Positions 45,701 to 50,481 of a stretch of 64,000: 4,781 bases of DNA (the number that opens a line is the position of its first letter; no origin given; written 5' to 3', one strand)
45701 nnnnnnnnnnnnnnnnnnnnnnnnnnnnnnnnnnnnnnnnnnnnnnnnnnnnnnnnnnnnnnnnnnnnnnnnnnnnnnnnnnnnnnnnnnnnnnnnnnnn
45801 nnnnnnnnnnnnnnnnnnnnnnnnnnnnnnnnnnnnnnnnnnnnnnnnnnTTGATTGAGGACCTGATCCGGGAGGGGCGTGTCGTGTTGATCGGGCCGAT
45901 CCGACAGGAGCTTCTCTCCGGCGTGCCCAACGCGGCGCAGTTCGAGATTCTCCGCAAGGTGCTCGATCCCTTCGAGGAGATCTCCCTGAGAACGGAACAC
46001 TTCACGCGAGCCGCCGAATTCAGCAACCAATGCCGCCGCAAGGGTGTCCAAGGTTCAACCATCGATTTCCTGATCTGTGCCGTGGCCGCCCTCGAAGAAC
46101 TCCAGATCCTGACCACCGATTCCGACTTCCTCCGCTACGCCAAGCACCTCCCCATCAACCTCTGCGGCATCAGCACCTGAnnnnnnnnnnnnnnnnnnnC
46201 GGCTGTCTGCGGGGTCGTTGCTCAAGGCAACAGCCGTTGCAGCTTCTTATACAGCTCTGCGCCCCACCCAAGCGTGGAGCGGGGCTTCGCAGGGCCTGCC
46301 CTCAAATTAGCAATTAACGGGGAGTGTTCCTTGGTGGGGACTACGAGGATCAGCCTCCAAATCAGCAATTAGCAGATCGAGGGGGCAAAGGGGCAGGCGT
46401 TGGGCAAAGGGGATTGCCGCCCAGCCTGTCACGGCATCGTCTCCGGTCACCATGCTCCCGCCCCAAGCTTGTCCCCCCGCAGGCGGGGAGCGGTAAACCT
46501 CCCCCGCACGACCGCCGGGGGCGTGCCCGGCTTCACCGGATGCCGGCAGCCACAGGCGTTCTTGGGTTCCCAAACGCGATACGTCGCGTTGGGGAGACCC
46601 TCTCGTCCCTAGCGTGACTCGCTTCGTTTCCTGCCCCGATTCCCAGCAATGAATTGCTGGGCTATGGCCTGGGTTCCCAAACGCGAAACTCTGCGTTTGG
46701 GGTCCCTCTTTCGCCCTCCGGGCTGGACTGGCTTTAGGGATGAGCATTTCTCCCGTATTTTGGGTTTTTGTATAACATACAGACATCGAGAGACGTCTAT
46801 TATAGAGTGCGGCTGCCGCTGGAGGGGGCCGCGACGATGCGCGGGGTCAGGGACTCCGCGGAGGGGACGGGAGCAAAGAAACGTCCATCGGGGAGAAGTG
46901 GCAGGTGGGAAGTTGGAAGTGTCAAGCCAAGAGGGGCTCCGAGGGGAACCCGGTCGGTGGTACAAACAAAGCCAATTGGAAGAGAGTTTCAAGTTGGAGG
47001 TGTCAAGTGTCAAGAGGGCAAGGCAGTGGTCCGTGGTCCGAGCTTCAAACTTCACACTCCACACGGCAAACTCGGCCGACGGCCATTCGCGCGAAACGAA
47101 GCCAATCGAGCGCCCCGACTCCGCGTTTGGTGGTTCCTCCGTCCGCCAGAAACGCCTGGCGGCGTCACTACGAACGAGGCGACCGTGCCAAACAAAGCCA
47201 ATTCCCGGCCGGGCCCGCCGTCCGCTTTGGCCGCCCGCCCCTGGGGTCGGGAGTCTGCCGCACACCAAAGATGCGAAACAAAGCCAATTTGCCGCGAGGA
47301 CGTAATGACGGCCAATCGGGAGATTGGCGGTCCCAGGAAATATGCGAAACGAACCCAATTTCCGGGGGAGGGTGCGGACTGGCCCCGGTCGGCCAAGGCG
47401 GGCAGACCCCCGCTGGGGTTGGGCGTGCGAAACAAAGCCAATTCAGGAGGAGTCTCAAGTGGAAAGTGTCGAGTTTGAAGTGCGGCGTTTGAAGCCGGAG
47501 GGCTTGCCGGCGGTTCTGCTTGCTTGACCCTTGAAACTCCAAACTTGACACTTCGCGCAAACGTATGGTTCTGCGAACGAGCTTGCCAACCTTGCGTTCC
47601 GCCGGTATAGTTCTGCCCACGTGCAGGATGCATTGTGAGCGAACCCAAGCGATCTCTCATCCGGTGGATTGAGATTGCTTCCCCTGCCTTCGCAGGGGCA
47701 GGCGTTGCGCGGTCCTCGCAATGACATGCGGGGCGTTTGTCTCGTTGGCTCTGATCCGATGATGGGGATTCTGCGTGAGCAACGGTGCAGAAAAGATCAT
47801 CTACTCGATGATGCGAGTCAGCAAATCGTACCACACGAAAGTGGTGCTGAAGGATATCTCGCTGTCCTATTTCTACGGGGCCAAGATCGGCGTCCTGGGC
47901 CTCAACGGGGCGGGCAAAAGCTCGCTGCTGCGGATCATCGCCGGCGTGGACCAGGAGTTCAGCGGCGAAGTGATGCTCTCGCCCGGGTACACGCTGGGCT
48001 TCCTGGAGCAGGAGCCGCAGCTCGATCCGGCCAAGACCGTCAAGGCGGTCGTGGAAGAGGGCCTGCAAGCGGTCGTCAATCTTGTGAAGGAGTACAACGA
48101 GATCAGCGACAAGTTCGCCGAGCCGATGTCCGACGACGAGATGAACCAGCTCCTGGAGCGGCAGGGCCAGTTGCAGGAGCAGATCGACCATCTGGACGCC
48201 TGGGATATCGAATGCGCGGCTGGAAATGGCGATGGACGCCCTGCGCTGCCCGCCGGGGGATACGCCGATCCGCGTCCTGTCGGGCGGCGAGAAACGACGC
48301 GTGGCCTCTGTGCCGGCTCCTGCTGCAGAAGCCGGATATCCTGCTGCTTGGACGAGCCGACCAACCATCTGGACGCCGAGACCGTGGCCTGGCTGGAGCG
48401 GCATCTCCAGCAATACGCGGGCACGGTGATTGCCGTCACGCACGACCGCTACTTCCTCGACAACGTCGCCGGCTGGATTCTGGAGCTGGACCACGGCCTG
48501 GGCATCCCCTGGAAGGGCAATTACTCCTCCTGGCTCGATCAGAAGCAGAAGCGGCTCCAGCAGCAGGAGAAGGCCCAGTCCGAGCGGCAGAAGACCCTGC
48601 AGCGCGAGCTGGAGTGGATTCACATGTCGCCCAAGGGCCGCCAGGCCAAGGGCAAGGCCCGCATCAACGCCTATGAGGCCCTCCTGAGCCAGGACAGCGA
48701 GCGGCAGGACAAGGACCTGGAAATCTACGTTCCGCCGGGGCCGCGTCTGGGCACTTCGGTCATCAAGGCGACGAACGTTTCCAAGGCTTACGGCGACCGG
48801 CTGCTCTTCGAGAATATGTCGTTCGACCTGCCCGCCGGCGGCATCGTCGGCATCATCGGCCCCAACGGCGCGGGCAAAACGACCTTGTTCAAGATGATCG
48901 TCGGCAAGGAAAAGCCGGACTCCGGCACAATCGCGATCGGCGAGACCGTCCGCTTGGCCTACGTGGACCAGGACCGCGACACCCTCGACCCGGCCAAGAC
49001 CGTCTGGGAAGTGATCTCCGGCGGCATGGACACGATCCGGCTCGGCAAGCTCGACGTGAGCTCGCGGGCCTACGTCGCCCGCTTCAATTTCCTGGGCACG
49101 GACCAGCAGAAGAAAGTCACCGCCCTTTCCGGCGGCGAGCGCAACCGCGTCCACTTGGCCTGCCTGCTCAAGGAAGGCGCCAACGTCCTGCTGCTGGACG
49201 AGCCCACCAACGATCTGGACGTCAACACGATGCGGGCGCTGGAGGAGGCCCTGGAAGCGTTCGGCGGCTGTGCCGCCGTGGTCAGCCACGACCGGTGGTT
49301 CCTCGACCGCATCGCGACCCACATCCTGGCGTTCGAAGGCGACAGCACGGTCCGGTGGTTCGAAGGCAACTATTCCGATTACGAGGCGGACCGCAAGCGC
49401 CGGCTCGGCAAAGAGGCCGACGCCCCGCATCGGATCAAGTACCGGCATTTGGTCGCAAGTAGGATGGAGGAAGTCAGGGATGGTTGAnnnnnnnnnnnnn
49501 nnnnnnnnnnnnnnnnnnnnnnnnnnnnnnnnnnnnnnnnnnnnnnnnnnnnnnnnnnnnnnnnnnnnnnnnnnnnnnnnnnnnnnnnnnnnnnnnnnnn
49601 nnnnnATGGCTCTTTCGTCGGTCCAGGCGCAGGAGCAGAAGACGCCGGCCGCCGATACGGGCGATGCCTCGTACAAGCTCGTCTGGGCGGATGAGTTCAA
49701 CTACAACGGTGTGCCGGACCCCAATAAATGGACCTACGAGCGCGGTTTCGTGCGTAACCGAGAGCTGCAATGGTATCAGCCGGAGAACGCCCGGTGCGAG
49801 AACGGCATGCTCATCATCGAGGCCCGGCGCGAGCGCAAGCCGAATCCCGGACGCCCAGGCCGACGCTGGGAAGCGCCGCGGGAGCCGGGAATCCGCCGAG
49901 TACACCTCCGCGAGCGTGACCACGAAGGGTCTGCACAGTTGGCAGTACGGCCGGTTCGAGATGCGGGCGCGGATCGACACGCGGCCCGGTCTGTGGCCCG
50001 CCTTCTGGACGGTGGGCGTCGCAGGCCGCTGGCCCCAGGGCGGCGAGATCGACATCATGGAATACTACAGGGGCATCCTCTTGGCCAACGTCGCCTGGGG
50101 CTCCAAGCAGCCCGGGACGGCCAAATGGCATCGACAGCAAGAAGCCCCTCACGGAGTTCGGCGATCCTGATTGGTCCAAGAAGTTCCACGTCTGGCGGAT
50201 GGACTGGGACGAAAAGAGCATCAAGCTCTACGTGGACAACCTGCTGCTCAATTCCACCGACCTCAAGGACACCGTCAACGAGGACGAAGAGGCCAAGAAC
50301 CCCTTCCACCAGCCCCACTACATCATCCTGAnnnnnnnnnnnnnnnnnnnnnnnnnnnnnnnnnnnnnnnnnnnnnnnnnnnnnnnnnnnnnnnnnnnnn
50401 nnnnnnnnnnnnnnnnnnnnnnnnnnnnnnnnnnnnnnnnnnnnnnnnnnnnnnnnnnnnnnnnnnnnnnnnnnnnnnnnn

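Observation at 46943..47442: Six phased ~19-nt direct repeats in a 1.1-kb ORF-free region, an unclassified array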

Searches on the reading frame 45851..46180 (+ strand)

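Call 14: search_protein_families(library=pfam, proteins=[window:45851-46180:+], max_evalue=0.01)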
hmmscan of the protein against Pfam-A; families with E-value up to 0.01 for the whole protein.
window:45851-46180:+ (109 aa): 1 family
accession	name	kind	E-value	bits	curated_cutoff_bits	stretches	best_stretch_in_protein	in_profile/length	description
PF01850.27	PIN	-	1.4e-09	39.1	23.6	1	4-98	23-119/120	PIN domain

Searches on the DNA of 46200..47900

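Call 8: search_rna_families(source=window, start=46200, end=47900, threshold=evalue, max_evalue=10)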
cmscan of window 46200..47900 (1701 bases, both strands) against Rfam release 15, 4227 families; matches with E-value up to 10: 5.
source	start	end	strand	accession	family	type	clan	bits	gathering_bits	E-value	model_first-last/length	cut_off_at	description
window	46642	46674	+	RF01687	Acido-Lenti-1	Gene; sRNA;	-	26.1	37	0.0022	1-46/46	no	Acido-Lenti-1 RNA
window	46235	46293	-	RF02136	HTT-AS1_3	Gene; lncRNA;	-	17.3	70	1.9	1-60/60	no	HTT antisense RNA 1 conserved region 3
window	46497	46667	+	RF01754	radC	Cis-reg;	-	17.1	40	1.5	1-149/149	no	radC RNA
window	47539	47612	+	RF00734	mir-52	Gene; miRNA;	-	14.6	50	5.9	1-92/92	no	mir-52 microRNA precursor family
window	46288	46415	-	RF02174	SMAD5-AS1_2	Gene; lncRNA;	-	10.8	50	9.4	1-129/129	no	SMAD5 antisense RNA 1 conserved region 2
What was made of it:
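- On Any Rfam 15 family: The best sub-threshold hit near the array is Acido-Lenti-1 at 46642-46674, 26 bits against a threshold of 37 (call 8).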

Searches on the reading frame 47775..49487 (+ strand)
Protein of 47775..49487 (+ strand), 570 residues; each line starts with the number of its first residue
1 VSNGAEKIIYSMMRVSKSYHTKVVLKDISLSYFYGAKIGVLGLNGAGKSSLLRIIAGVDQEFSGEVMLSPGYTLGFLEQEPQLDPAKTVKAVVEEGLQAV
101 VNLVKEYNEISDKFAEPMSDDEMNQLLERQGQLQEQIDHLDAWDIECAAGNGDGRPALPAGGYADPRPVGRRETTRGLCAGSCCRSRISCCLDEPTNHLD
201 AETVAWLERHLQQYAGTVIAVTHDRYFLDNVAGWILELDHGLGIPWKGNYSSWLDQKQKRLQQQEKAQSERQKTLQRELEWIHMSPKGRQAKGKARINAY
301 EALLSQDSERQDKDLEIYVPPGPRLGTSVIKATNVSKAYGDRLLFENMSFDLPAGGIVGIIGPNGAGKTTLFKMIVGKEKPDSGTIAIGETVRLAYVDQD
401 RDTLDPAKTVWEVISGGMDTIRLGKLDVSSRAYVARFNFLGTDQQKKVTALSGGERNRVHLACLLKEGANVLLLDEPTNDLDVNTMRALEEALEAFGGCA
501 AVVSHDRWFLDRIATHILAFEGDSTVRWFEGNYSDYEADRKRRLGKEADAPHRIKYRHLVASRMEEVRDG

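Call 14: search_protein_families(library=pfam, proteins=[window:47775-49487:+], max_evalue=0.01)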
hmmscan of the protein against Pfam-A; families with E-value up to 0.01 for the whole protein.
window:47775-49487:+ (570 aa): 14 families
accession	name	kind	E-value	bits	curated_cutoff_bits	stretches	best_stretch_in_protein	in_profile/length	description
PF00005.33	ABC_tran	-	9.5e-42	143.3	25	2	346-479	2-137/137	ABC transporter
PF12848.13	ABC_tran_Xtn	-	6e-13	49.1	25.9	1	236-312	1-80/85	ABC transporter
PF13304.12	AAA_21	-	9.9e-13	49.2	27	1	357-375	1-19/304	AAA domain, putative AbiEii toxin, Type IV TA system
PF02463.25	SMC_N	-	3.7e-07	30.2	40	0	356-375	25-44/220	RecF/RecN/SMC N terminal domain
PF01926.29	MMR_HSR1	-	4.4e-05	24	21.9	0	358-383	2-26/113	50S ribosome-binding GTPase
PF13476.12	AAA_23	-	0.00015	22.9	27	1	345-375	10-39/201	AAA domain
PF13555.12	AAA_29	-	0.00021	21.4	27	0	345-372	12-39/61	P-loop containing region of AAA domain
PF00006.31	ATP-synt_ab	-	0.0008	19.5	29.5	0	353-390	12-51/213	ATP synthase alpha/beta family, nucleotide-binding domain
PF05783.17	DLIC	-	0.0012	18.2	19.7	0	351-434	21-100/471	Dynein light intermediate chain (DLIC)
PF13238.12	AAA_18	-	0.002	19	29.4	0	38-109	1-68/128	AAA domain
PF13401.12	AAA_22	-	0.0032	18.2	27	0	356-391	6-33/130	AAA domain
PF02492.25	cobW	-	0.0053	16.8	20.7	0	358-388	3-33/180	CobW/HypB/UreG, nucleotide-binding domain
PF03193.22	RsgA_GTPase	-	0.0092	16.3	30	0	356-383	107-134/174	RsgA GTPase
PF13521.12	AAA_28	-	0.0094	16.6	27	0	360-404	4-44/164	AAA domain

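Call 38: find_encoding_contigs(protein=window:47775-49487:+, flank=5000, max_places=6)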
Protein window:47775-49487:+ (570 aa): no gene with exactly this product is on record in the collection.

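Call 39: find_homologous_proteins(query=window:47775-49484:+, max_evalue=1e-100)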
Query window:47775-49484:+ (570 aa): 8000 proteins with E <= 1e-100 among 8000 candidates; the best 120 are listed.
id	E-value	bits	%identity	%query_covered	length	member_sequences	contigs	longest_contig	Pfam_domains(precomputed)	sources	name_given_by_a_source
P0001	0.0e+0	1306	100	100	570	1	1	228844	PF00005.34,PF02463.26,PF13304.13,PF12848.14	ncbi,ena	-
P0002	0.0e+0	1124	90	98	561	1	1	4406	PF00005.34,PF02463.26,PF13304.13,PF12848.14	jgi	jgi:ATP-binding cassette ChvD family protein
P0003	0.0e+0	1116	89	98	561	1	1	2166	PF00005.34,PF02463.26,PF13304.13,PF12848.14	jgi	-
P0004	0.0e+0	1108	88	98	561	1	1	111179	PF00005.34,PF02463.26,PF13304.13,PF12848.14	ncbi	-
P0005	0.0e+0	1107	88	98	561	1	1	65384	PF00005.34,PF02463.26,PF13304.13,PF12848.14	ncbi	-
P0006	0.0e+0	1106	88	98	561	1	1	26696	PF00005.34,PF02463.26,PF13304.13,PF12848.14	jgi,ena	-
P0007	0.0e+0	1106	88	98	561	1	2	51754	PF00005.34,PF02463.26,PF13304.13,PF12848.14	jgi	-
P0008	0.0e+0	1105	88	98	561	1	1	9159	PF00005.34,PF02463.26,PF13304.13,PF12848.14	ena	-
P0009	0.0e+0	1104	87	98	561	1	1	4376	PF00005.34,PF02463.26,PF13304.13,PF12848.14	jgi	jgi:sulfate-transporting ATPase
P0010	0.0e+0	1104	88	98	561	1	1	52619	PF00005.34,PF02463.26,PF13304.13,PF12848.14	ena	-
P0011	0.0e+0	1104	88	98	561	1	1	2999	PF00005.34,PF02463.26,PF13304.13,PF12848.14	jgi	jgi:sulfate-transporting ATPase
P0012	0.0e+0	1104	88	98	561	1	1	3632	PF00005.34,PF02463.26,PF13304.13,PF12848.14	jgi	jgi:ATP-binding cassette ChvD family protein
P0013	0.0e+0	1102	88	98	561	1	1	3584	PF00005.34,PF02463.26,PF13304.13,PF12848.14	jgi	-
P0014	0.0e+0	1101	88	98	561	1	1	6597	PF00005.34,PF13476.13,PF02463.26,PF13304.13,PF12848.14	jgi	jgi:ATP-binding cassette ChvD family protein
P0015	0.0e+0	1101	88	98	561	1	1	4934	PF00005.34,PF02463.26,PF13304.13,PF12848.14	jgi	jgi:sulfate-transporting ATPase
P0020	0.0e+0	1096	87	98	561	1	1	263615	PF00005.34,PF02463.26,PF13304.13,PF12848.14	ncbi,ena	-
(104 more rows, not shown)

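Call 40: find_encoding_contigs(protein=P0001, flank=4000, max_places=2)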
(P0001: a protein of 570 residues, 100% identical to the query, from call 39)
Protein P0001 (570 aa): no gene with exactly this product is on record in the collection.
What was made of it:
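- Tried and rejected: It failed (calls 38, 40), so the source genome was not identified beyond being a relative of Phycisphaerae-like MAGs.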

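Call 41: find_encoding_contigs(protein=P0004, flank=4000, max_places=2)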
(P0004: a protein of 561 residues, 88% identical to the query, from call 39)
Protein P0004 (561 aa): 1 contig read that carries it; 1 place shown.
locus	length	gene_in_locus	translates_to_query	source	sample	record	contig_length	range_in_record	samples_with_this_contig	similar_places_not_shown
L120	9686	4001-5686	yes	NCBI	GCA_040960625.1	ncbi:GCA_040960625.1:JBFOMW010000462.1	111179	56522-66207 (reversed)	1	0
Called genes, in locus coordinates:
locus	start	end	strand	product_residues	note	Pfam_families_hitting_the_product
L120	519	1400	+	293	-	-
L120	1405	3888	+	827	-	PF00932:LTD, PF13287:Fn3_assoc, PF13290:CHB_HEX_C_1, PF08757:CotH, PF13290:CHB_HEX_C_1 (weak), PF13287:Fn3_assoc (weak)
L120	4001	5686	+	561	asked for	PF02463:SMC_N (faint), PF00005:ABC_tran, PF13304:AAA_21 (weak), PF12848:ABC_tran_Xtn, PF00005:ABC_tran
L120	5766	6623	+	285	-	PF03935:SKN1_KRE6_Sbg1 (weak), PF00722:Glyco_hydro_16, PF26113:GH16_XgeA (weak)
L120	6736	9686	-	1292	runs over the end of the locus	PF02836:Glyco_hydro_2_C (weak)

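Call 42: find_encoding_contigs(protein=P0020, flank=4000, max_places=2)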
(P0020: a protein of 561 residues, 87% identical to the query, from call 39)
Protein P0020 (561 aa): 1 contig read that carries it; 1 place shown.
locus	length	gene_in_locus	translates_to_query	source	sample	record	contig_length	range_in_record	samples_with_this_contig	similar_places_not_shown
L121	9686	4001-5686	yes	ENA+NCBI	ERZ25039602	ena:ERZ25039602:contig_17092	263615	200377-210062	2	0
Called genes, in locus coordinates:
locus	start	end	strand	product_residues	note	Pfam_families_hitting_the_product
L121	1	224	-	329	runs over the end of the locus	PF01555:N6_N4_Mtase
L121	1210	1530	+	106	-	PF01909:NTP_transf_2, PF18765:Polbeta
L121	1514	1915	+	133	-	PF05168:HEPN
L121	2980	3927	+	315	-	-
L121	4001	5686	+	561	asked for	PF00005:ABC_tran, PF02463:SMC_N (faint), PF13304:AAA_21 (faint), PF12848:ABC_tran_Xtn, PF00005:ABC_tran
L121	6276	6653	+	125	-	PF00722:Glyco_hydro_16 (weak)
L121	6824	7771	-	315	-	-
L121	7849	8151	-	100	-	-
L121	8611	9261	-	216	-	-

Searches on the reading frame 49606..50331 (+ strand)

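Call 14: search_protein_families(library=pfam, proteins=[window:49606-50331:+], max_evalue=0.01)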
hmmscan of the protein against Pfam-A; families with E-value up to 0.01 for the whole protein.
window:49606-50331:+ (241 aa): 1 family
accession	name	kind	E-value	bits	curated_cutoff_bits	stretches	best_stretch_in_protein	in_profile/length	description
PF03935.22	SKN1_KRE6_Sbg1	-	0.0032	16.4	30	1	18-74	112-173/501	Beta-glucan synthesis-associated protein SKN1/KRE6/Sbg1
